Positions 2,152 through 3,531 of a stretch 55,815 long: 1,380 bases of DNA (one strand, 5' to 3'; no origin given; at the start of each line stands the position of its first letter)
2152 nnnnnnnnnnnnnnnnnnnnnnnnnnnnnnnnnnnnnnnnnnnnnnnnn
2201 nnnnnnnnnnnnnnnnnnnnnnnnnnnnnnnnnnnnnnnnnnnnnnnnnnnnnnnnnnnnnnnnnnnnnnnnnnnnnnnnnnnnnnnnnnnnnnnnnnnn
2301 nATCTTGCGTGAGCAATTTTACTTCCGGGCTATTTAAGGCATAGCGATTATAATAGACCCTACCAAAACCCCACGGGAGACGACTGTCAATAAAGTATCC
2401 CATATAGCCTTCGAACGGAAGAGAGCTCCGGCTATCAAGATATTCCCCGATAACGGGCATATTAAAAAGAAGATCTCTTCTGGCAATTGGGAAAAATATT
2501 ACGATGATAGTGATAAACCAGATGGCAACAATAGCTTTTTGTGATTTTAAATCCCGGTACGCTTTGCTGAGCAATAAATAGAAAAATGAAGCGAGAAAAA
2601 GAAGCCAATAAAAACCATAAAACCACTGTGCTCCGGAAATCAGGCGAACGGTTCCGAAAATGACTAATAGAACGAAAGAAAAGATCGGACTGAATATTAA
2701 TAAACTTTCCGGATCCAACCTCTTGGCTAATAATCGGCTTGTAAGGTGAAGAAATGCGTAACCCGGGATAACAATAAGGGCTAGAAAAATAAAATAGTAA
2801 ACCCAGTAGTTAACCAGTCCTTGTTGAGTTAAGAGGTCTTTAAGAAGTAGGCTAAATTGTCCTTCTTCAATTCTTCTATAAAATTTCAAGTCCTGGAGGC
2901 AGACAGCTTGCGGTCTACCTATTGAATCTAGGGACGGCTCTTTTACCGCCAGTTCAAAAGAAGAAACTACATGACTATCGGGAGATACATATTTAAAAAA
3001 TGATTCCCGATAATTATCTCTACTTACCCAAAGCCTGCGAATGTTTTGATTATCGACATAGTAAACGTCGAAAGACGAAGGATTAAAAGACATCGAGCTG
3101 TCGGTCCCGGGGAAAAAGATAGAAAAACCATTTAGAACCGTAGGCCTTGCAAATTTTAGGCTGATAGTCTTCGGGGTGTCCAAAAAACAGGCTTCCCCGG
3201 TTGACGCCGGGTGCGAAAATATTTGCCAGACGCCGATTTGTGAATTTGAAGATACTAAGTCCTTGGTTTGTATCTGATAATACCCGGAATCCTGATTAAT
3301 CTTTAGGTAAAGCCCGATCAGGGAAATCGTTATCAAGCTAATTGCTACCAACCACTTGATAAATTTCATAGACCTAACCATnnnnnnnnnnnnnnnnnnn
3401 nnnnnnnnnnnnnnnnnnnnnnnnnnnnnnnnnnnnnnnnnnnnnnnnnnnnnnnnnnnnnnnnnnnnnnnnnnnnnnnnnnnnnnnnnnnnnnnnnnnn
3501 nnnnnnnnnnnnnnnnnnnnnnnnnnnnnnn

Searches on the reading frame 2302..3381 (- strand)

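Call 88: search_protein_families(library=pfam, proteins=[window:2302-3381:-], max_evalue=1)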
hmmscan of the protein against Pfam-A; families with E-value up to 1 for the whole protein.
window:2302-3381:- (360 aa): 3 families
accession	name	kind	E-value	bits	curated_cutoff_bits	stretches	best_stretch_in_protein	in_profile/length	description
PF20664.2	DUF6814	-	0.012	16.2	25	1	255-301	8-55/71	Family of unknown function (DUF6814)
PF00892.27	EamA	-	0.032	15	28.2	1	198-298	4-107/135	EamA-like transporter family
PF15917.11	Piezo_TM25-28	-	0.52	9.7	27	1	222-305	21-98/328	Piezo TM25-28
